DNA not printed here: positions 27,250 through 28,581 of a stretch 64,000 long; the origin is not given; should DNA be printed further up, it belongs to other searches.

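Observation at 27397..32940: Three tandem paralogues fusing a dead 'predicted AAA-ATPase' domain to a HopA1/LanKC-N-like domain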

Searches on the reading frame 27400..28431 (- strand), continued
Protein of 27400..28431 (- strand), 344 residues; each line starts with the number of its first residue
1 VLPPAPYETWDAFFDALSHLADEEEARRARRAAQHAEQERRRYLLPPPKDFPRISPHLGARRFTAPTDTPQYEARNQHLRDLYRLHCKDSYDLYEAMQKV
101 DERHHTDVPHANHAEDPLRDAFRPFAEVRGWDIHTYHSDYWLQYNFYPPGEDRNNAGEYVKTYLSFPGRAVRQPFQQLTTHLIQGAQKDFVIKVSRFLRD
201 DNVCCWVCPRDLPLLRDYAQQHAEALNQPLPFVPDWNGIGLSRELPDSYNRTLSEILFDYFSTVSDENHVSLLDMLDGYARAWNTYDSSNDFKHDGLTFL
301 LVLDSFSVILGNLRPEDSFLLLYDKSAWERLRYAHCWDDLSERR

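Call 61: search_protein_families(library=pfam, alignment_id=A8, max_evalue=10)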
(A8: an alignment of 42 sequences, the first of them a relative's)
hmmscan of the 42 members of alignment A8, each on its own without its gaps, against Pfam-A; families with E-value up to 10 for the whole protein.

A. member 1, P0095 (459 aa): 1 family
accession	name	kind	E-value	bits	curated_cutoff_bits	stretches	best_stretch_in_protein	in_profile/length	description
PF14462.11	Prok-E2_E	-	0.13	12.4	25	1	258-299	13-56/123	Prokaryotic E2 family E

B. families by the number of members that match (of 42 scanned): 47 families (the first 25 are shown)
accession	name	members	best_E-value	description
PF17914.6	HopA1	8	0.003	HopA1 effector protein family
PF18536.7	DUF5623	1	0.0055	Domain of unknown function (DUF5623)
PF16344.10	FecR_C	1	0.0067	FecR, C-terminal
PF04472.17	SepF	1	0.012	Cell division protein SepF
PF09893.14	DUF2120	1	0.019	Uncharacterized protein conserved in archaea (DUF2120)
PF13499.12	EF-hand_7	1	0.019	EF-hand domain pair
PF25718.1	Mycobacteriophage_73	1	0.02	Mycobacteriophage L5 gene 73 protein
PF12243.14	CTK3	1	0.023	CTD kinase subunit gamma CTK3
PF08236.17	SRI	1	0.027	SRI (Set2 Rpb1 interacting) domain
PF13182.11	DUF4007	1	0.027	Protein of unknown function (DUF4007)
PF23206.1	PCDH15_12th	1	0.027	PCDH15-like domain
PF06135.17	IreB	1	0.036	IreB regulatory phosphoprotein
PF23116.1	HHD_RTEL1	1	0.042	RTEL1, HHD domain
PF08408.16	DNA_pol_B_3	1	0.046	DNA polymerase family B viral insert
PF22326.1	MMS21_N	1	0.051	E3 SUMO-protein ligase MMS21, N-terminal domain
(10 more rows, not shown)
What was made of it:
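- On PF17914 HopA1: Eight of 42 distant members hit weakly, best E 0.003 (call 61).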

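Call 62: list_cluster_members(proteins=[P0008, P0010, P0011, P0017, P0021, P0025, P0027, P0028, P0023, P0009])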
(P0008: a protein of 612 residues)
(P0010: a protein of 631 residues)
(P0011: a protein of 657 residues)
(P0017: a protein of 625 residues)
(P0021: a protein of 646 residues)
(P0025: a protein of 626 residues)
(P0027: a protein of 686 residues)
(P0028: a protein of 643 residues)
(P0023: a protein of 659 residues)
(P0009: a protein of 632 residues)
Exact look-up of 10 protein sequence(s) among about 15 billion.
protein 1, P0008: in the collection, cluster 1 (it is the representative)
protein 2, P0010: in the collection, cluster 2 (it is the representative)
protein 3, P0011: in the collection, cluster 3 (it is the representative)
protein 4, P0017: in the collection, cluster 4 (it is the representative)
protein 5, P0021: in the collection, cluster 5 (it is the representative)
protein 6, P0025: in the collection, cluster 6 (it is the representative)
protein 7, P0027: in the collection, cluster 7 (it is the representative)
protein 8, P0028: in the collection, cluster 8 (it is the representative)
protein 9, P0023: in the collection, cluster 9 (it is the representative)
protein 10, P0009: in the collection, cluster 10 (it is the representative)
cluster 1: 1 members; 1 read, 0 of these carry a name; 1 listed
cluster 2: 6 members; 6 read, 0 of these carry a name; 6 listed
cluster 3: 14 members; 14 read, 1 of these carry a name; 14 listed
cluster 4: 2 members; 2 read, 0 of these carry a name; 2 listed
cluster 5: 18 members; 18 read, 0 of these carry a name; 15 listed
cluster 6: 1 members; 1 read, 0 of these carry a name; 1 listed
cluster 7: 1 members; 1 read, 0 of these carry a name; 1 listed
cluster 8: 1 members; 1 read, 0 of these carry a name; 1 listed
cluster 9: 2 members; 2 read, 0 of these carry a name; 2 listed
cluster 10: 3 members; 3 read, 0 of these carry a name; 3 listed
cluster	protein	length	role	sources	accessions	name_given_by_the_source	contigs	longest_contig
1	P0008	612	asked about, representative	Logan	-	-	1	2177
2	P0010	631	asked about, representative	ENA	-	-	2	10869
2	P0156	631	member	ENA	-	-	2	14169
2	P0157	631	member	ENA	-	-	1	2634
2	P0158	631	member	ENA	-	-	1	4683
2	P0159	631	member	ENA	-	-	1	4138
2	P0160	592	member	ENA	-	-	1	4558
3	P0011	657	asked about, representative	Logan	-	-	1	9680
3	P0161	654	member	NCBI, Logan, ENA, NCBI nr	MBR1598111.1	MAG: AAA family ATPase [Lachnospiraceae bacterium] | AAA family ATPase [Lachnospiraceae bacterium]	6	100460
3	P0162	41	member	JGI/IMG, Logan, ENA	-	-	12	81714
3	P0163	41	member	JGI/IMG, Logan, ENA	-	-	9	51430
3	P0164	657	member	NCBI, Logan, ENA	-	-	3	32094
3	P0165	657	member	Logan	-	-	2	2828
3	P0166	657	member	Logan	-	-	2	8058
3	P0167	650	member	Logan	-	-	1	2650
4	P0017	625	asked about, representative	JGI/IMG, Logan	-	-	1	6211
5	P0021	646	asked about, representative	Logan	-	-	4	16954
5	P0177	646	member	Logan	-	-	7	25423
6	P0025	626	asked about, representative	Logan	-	-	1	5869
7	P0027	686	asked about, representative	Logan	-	-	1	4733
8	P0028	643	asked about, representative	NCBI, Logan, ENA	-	-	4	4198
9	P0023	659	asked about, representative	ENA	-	-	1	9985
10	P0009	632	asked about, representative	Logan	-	-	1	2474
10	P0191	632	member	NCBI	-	-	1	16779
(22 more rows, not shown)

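Call 65: find_encoding_contigs(protein=P0161, flank=10000, max_places=3)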
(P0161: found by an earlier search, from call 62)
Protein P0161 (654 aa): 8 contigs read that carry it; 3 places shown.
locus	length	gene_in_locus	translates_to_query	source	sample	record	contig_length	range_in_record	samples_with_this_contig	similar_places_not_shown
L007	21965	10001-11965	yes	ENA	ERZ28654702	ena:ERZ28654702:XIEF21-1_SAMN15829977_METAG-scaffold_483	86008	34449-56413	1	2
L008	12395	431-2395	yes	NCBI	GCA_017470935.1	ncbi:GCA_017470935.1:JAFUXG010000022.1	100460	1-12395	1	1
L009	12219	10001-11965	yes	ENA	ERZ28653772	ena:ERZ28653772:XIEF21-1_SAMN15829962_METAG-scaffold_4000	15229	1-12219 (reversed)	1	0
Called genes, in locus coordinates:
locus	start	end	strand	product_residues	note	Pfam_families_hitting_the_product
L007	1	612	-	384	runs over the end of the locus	PF03235:GmrSD_N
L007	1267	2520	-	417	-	-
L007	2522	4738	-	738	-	PF00145:DNA_methylase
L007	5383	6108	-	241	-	PF13175:AAA_15, PF13304:AAA_21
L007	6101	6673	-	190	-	-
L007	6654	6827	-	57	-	-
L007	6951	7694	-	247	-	-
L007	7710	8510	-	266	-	PF20613:HipA_2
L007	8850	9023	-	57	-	-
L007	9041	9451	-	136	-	PF01327:Pep_deformylase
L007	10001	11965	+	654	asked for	PF09820:AAA-ATPase_like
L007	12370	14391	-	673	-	PF00112:Peptidase_C1, PF18560:Lectin_like, PF02368:Big_2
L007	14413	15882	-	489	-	PF03976:PPK2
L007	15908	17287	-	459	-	PF21910:GH85_C (faint), PF01522:Polysacc_deac_1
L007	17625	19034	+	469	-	PF13537:GATase_7 (weak)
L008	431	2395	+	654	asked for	PF09820:AAA-ATPase_like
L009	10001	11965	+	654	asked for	PF09820:AAA-ATPase_like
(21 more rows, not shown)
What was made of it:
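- P0161 lies within 10 kb of GmrSD, a DNA methylase, an AAA_15/21 ATPase and HipA (call 65).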

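Call 66: find_encoding_contigs(protein=P0177, flank=10000, max_places=2)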
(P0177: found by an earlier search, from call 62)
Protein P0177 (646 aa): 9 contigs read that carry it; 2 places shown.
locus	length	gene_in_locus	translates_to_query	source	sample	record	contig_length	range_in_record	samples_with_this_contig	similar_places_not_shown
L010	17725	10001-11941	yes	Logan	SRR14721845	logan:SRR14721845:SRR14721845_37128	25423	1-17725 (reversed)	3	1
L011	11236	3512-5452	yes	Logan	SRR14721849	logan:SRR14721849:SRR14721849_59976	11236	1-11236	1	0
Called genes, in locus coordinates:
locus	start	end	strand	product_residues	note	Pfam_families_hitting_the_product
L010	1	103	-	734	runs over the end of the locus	PF00239:Resolvase, PF07508:Recombinase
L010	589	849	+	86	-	-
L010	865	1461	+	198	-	-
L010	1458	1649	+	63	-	-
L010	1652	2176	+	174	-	-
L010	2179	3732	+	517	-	-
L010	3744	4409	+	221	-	-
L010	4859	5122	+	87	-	-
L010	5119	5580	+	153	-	-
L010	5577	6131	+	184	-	PF12850:Metallophos_2 (weak)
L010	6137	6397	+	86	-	-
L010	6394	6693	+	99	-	-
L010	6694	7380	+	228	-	-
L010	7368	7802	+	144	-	PF01981:PTH2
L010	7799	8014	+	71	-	PF24749:DUF7695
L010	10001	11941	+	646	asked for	PF09820:AAA-ATPase_like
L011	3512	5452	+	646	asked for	PF09820:AAA-ATPase_like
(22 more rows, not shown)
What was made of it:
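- P0177 lies in a recombinase-bearing element, between RNA-repair genes and near AAA_21/RloB (call 66).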

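Call 67: find_encoding_contigs(protein=P0023, flank=10000, max_places=2)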
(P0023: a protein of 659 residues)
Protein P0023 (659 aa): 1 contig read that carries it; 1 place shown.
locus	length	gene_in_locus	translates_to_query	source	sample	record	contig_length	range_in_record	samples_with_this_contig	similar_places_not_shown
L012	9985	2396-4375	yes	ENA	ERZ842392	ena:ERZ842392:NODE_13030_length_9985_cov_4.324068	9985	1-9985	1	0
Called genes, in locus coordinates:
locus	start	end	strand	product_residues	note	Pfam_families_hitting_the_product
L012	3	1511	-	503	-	?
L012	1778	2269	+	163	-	PF01966:HD (weak)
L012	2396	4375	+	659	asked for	PF09820:AAA-ATPase_like (weak)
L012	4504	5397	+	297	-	PF02810:SEC-C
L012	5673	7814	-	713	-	PF01609:DDE_Tnp_1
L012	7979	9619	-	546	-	PF01609:DDE_Tnp_1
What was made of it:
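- P0023 lies next to transposases and an HD protein (call 67).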

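Call 68: find_encoding_contigs(protein=P0191, flank=10000, max_places=2)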
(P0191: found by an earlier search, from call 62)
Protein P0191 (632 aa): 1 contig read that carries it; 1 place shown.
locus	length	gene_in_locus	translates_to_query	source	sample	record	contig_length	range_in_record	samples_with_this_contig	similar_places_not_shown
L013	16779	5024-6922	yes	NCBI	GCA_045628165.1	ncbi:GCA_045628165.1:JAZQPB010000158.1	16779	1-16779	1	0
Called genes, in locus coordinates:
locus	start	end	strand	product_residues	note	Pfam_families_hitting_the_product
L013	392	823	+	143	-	PF13274:SocA_Panacea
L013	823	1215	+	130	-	-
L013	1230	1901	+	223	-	PF00881:Nitroreductase (faint), PF14512:TM1586_NiRdase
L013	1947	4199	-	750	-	PF02463:SMC_N (faint), PF13175:AAA_15, PF13304:AAA_21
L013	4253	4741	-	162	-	-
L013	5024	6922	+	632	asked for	PF09820:AAA-ATPase_like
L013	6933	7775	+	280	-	-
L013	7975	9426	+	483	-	PF01637:ATPase_2, PF13191:AAA_16, PF13173:AAA_14 (weak), PF13401:AAA_22 (weak)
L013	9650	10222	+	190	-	PF08238:Sel1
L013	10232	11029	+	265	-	-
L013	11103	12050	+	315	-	PF27070:HTH_Rpn_C (weak)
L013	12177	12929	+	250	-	PF04055:Radical_SAM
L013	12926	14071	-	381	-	-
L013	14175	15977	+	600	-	PF08439:Peptidase_M3_N, PF01432:Peptidase_M3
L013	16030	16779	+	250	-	?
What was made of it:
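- P0191 lies next to SocA/Panacea and an AAA_15/21 ATPase (call 68).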

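Call 72: search_solved_structures(query=A8, max_evalue=10, show_alignments=4)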
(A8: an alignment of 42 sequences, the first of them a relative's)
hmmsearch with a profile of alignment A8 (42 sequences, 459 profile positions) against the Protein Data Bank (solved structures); distinct sequences matched with E-value up to 10: 3.
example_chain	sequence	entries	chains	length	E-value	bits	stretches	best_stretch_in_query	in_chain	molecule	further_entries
5ok8_A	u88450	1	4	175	0.18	14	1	275-340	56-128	LPP20 lipoprotein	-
4y66_B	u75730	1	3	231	0.5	12.6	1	260-405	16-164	Putative tbpip family protein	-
6zyw_H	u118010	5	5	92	0.53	12.5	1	131-171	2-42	Dynein light chain | Dynein light chain LC8_1b (DLC82)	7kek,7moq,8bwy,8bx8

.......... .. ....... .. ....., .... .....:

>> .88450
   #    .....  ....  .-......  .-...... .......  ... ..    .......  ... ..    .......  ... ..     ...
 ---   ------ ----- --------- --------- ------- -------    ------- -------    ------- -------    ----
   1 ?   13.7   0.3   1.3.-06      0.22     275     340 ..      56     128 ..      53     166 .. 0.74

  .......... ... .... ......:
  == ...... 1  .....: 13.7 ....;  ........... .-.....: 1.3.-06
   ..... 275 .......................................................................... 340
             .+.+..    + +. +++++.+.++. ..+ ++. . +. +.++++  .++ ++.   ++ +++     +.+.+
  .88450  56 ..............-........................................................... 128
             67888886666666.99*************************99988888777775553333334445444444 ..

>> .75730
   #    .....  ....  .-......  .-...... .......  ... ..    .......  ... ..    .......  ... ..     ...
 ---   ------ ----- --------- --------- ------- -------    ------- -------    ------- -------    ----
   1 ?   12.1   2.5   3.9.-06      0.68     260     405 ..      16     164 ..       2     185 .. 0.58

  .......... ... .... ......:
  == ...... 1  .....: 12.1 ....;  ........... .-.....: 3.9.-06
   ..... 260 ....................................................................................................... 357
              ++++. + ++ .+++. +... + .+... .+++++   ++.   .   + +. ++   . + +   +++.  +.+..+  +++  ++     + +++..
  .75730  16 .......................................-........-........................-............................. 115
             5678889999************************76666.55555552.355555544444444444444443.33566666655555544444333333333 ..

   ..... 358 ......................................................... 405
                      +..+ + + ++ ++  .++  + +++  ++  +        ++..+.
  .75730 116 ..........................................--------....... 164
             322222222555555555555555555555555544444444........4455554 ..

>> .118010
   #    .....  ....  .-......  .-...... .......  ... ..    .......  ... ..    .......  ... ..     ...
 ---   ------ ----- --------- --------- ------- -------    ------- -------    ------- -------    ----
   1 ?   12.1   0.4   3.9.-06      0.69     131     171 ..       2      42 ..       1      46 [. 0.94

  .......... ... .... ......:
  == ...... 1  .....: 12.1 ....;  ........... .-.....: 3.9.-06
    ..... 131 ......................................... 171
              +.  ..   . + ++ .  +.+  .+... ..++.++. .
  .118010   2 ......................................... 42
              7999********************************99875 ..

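Call 77: fold_search(model_id=the predicted structure, library=viral)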
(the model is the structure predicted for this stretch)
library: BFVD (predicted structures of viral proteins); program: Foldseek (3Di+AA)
matches with E <= 10: 552; with E <= 0.001: 0
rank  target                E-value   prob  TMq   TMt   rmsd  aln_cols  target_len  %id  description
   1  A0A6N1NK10            2.2e-02  0.92  0.32  0.15  18.8       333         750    9  Putative orfan [Tupanvirus soda lake]
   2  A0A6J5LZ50            6.4e-02  0.13  0.09  0.18  13.8       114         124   11  Uncharacterized protein [uncultured Caudovirales phage]
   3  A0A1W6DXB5            1.0e-01  0.08  0.11  0.12  22.1       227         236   12  Uncharacterized protein [Sphingobium phage Lacusarx]
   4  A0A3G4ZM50            1.4e-01  0.80  0.33  0.21  16.4       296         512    7  Uncharacterized protein [Terrestrivirus sp.]
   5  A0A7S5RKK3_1          2.4e-01  0.04  0.12  0.06  23.7       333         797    9  (no name in the UniProt tables at hand)
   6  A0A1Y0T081            2.7e-01  0.13  0.16  0.20  16.7       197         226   10  Uncharacterized protein [Pseudomonas phage Noxifer]
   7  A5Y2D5                3.0e-01  0.08  0.10  0.05  14.7       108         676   10  (no name in the UniProt tables at hand)
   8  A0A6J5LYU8            3.2e-01  0.07  0.09  0.14  15.3       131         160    8  Interleukin-like EMT inducer [uncultured Caudovirales phage]
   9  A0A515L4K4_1          3.2e-01  0.03  0.12  0.05  19.1       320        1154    9  RNA-directed RNA polymerase L [Jujube yellow mottle-associated virus]
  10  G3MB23                4.4e-01  0.08  0.14  0.24  19.9       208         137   10  Gp643 [Bacillus phage G]
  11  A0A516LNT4            4.7e-01  0.04  0.10  0.13  21.8       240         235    8  (no name in the UniProt tables at hand)
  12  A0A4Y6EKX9            5.2e-01  0.44  0.17  0.43   7.3       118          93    8  Uncharacterized protein [Gordonia phage Pupper]
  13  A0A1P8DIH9            5.5e-01  0.41  0.18  0.43   6.6        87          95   10  (no name in the UniProt tables at hand)
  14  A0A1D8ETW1            5.8e-01  0.04  0.10  0.21  14.4       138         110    8  Uncharacterized protein [Propionibacterium phage E1]
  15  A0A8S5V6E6            6.1e-01  0.08  0.16  0.06  14.8       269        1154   10  DNA polymerase [Siphoviridae sp. ctmqu18]
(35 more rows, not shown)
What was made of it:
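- Tried and rejected: Foldseek against viral structures gave nothing (call 77).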

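Call 92: list_cluster_members(proteins=[P0100, P0103, P0108, P0114, P0119, P0135, P0140, P0095, P0121, P0138])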
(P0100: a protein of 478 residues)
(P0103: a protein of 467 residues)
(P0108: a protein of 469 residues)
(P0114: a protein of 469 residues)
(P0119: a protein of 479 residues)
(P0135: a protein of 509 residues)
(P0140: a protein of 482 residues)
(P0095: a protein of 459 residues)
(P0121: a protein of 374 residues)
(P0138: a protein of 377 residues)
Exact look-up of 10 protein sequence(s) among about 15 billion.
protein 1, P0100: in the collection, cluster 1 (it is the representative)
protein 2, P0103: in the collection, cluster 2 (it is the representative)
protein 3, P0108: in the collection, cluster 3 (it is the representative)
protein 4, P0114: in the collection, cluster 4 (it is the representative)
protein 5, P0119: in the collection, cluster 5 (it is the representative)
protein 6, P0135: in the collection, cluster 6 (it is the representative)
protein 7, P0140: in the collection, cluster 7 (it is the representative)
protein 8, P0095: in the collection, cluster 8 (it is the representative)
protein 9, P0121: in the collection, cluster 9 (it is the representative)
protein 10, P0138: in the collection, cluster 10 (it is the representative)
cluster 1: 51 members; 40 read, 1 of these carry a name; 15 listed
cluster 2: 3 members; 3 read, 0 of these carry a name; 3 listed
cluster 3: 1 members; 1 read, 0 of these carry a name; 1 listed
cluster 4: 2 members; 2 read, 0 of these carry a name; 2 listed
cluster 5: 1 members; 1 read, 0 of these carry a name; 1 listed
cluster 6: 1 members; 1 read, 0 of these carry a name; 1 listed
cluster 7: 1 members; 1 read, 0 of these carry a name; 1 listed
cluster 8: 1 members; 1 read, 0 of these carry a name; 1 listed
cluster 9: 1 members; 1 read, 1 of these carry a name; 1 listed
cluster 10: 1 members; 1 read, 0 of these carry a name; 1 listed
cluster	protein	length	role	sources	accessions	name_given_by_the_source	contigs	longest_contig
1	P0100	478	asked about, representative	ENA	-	-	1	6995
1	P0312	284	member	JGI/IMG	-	hypothetical protein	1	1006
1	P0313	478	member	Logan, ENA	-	-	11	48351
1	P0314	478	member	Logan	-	-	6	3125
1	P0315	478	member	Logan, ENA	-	-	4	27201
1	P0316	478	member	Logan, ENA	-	-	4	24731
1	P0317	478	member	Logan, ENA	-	-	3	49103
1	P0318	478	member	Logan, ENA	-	-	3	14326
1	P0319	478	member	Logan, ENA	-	-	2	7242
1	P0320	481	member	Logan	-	-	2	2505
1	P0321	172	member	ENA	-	-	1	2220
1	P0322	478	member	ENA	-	-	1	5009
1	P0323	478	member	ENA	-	-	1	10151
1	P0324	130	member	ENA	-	-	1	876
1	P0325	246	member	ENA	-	-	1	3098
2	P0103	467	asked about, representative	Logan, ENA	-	-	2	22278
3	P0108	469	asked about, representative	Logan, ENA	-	-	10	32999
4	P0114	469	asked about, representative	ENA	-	-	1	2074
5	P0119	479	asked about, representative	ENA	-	-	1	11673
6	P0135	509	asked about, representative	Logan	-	-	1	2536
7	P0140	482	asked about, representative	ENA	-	-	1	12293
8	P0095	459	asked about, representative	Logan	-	-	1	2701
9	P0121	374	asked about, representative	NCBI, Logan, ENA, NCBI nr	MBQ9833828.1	MAG: hypothetical protein IJO33_01390 [Bacilli bacterium] | hypothetical protein [Bacilli bacterium]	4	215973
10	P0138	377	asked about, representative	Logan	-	-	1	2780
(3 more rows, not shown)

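Call 93: find_encoding_contigs(protein=P0103, flank=8000, max_places=2)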
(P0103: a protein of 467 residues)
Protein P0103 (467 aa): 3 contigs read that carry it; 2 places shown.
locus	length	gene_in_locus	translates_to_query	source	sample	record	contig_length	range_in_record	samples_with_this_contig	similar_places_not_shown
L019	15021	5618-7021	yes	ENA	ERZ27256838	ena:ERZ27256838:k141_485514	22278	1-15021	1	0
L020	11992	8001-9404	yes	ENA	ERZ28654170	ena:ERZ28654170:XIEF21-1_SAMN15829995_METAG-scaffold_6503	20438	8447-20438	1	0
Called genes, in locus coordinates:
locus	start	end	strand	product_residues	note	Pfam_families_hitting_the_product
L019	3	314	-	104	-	?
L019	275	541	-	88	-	PF04977:DivIC (weak)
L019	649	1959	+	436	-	-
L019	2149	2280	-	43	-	-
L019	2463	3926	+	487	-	PF04326:SLFN_AlbA_2, PF13749:HATPase_c_4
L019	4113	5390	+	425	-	PF01076:Mob_Pre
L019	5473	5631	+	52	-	-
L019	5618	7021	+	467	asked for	-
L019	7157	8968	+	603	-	-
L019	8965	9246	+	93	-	-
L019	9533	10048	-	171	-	PF13560:HTH_31, PF13744:HTH_37 (weak), PF01381:HTH_3, PF12844:HTH_19, PF13443:HTH_26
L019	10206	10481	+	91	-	-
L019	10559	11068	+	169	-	PF13730:HTH_36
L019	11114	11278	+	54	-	-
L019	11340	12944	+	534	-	PF00239:Resolvase, PF07508:Recombinase, PF13408:Zn_ribbon_recom, PF14287:DUF4368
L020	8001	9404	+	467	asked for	-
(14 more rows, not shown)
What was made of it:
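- P0103 lies on a Mob_Pre/recombinase element (call 93).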
